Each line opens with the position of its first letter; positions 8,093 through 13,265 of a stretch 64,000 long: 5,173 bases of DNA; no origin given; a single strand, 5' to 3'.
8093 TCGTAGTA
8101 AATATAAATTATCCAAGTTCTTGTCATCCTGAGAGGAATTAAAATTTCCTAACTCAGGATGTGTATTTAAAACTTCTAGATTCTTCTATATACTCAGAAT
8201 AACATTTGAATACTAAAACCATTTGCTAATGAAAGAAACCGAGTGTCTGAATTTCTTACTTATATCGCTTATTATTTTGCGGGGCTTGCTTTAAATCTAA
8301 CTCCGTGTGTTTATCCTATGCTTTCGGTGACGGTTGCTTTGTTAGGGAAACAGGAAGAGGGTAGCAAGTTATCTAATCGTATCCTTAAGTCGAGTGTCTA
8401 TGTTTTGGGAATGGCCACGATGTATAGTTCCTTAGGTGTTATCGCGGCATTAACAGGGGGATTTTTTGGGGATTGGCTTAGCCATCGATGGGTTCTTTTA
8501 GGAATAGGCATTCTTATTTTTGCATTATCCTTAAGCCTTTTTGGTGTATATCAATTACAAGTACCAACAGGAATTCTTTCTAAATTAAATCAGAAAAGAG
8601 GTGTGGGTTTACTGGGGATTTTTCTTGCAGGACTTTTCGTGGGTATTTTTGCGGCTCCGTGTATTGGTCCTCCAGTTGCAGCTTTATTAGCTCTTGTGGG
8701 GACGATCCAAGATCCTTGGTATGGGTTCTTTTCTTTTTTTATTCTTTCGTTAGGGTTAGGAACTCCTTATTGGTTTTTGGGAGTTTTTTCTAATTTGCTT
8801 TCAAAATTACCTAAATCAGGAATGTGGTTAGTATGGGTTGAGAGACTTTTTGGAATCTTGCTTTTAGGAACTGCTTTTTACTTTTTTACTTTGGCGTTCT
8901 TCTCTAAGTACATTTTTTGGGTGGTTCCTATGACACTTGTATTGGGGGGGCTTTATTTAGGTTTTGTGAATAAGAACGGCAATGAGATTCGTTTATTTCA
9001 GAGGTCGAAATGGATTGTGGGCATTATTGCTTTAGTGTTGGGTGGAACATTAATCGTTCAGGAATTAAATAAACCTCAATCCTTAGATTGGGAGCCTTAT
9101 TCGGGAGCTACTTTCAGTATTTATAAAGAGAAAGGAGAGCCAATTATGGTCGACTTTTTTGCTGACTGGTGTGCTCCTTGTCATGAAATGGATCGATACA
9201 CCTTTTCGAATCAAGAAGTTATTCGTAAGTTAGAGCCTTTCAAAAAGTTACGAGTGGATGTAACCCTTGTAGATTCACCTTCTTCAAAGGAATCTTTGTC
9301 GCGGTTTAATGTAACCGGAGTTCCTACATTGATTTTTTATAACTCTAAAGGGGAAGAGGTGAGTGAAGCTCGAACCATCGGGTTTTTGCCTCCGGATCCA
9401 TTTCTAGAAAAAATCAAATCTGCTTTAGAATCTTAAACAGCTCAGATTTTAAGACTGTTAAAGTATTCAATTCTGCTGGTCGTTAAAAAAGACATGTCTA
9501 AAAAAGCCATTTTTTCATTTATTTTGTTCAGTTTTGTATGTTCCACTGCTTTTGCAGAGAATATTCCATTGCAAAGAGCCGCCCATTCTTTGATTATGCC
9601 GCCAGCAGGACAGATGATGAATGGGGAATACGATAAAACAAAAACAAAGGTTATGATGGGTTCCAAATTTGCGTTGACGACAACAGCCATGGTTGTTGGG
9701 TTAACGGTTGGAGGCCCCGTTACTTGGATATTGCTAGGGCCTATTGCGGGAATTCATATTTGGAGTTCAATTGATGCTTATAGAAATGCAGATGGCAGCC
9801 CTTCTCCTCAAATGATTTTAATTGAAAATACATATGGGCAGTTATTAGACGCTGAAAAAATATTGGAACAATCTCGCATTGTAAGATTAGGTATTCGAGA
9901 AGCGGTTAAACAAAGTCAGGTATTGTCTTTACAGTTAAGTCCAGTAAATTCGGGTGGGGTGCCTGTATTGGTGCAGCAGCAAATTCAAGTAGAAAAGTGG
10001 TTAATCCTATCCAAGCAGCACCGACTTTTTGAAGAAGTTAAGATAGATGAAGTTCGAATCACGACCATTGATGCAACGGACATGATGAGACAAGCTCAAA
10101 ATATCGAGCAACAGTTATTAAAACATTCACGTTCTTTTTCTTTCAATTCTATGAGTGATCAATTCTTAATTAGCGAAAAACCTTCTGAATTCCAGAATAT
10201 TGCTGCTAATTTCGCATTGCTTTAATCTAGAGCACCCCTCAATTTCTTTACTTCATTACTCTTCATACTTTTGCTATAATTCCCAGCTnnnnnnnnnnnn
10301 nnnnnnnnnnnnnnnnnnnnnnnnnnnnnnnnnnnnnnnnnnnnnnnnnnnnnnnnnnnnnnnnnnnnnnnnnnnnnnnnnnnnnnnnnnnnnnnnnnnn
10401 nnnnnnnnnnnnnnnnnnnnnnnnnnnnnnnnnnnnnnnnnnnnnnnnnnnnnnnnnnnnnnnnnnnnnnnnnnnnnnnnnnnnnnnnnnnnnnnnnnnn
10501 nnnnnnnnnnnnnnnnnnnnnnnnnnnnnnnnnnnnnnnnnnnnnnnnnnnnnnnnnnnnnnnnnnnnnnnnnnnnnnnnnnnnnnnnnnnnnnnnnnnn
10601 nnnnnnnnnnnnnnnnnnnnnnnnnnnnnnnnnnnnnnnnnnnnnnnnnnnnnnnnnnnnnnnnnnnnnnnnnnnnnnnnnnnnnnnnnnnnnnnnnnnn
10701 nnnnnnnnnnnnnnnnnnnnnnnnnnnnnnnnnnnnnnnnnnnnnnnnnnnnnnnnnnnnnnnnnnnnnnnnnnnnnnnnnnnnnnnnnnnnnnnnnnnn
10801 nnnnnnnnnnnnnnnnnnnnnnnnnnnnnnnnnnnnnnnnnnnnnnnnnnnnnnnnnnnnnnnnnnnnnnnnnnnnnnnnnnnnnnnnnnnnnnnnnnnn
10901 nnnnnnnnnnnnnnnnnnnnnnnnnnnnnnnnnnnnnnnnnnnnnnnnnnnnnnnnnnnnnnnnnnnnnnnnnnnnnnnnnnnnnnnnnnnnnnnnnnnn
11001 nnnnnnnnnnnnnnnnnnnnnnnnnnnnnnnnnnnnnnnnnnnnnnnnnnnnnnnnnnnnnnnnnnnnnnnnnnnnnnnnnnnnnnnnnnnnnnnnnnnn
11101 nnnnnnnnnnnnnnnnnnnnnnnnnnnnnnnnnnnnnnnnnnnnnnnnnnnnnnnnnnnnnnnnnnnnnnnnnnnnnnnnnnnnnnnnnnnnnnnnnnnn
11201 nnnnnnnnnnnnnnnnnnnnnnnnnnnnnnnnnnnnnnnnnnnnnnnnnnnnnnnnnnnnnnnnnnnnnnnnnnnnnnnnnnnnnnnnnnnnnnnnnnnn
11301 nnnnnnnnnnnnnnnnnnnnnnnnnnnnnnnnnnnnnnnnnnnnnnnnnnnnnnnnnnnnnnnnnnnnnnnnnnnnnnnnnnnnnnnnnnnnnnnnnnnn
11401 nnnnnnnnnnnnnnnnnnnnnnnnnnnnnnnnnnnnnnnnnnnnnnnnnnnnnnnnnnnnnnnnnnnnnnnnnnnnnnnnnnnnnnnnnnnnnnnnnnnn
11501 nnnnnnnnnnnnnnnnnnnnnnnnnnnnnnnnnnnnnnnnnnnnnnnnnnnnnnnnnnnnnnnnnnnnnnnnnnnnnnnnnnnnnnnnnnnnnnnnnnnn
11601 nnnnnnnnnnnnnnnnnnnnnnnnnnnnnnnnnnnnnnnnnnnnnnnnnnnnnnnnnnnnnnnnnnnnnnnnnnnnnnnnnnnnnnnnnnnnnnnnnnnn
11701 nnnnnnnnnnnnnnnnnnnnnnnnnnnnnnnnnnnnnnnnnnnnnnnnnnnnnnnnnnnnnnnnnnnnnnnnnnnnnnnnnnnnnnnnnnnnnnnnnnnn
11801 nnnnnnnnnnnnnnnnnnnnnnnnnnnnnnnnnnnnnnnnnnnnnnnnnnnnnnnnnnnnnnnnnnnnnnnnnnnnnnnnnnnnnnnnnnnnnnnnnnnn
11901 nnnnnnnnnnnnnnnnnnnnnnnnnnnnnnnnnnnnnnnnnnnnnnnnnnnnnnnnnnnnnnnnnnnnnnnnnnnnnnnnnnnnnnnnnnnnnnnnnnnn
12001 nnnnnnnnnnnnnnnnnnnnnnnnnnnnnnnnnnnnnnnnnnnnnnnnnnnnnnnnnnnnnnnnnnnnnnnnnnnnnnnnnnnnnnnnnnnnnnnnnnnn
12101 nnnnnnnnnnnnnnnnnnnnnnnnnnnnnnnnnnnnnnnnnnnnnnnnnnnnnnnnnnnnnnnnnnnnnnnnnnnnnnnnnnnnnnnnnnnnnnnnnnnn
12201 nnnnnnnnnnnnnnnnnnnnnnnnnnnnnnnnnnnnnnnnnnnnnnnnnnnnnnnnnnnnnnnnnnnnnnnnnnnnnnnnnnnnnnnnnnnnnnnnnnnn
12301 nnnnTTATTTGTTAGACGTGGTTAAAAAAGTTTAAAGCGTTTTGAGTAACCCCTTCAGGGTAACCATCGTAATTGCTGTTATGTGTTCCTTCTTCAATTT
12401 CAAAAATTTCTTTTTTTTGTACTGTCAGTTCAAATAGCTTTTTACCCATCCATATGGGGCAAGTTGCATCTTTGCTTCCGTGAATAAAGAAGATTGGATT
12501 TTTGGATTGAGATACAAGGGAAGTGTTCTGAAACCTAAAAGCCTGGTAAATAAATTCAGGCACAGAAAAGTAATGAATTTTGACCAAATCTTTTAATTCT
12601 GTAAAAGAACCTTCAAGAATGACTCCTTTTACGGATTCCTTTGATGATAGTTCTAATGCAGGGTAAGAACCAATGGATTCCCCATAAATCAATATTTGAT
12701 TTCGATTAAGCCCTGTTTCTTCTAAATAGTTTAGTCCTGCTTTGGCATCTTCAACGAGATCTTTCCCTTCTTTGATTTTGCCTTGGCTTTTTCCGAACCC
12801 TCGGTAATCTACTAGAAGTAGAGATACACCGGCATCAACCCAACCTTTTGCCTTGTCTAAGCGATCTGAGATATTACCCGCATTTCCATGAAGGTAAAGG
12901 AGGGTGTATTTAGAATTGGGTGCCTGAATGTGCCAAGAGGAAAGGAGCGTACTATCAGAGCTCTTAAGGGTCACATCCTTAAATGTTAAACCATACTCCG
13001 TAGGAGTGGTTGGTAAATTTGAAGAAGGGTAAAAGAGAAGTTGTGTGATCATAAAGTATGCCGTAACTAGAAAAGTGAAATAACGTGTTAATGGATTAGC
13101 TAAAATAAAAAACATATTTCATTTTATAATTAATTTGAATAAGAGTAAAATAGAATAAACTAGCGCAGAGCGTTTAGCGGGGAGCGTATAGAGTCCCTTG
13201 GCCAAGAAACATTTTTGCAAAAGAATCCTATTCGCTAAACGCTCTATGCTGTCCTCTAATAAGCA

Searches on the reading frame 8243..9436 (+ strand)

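Call 88: search_protein_families(library=pfam, proteins=[window:8243-9436:+], max_evalue=0.001)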
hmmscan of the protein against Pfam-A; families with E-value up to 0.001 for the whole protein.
window:8243-9436:+ (397 aa): 6 families
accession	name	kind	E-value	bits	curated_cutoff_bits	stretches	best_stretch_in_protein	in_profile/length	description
PF02683.22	DsbD_TM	-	1.2e-42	146.1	27.1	1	7-215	5-215/219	Cytochrome C biogenesis protein transmembrane domain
PF13098.12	Thioredoxin_2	-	2.2e-11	44.4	27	1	295-389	2-102/104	Thioredoxin-like domain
PF00085.26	Thioredoxin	-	2.2e-10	40.9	23.5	1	297-373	17-85/103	Thioredoxin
PF13899.12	Thioredoxin_7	-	1.7e-09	38.1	27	1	283-367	2-82/83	Thioredoxin-like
PF03190.21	Thioredox_DsbH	-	6.3e-06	26.7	27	1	279-331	18-70/163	Protein of unknown function, DUF255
PF13386.12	DsbD_2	-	3.3e-05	24.3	24.9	1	21-208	12-194/199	Cytochrome C biogenesis protein transmembrane region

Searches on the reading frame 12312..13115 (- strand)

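Call 88: search_protein_families(library=pfam, proteins=[window:12312-13115:-], max_evalue=0.001)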
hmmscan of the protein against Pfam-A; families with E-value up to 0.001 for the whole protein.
window:12312-13115:- (267 aa): 3 families
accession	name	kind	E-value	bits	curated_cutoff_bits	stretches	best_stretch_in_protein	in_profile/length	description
PF12146.15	Hydrolase_4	-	1.1e-13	51.5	27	1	68-178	3-117/239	Serine aminopeptidase, S33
PF00561.26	Abhydrolase_1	-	3.8e-07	30.4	25.8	1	71-206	2-145/245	alpha/beta hydrolase fold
PF00326.27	Peptidase_S9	-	1e-06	28.8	22.6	1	92-235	10-174/213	Prolyl oligopeptidase family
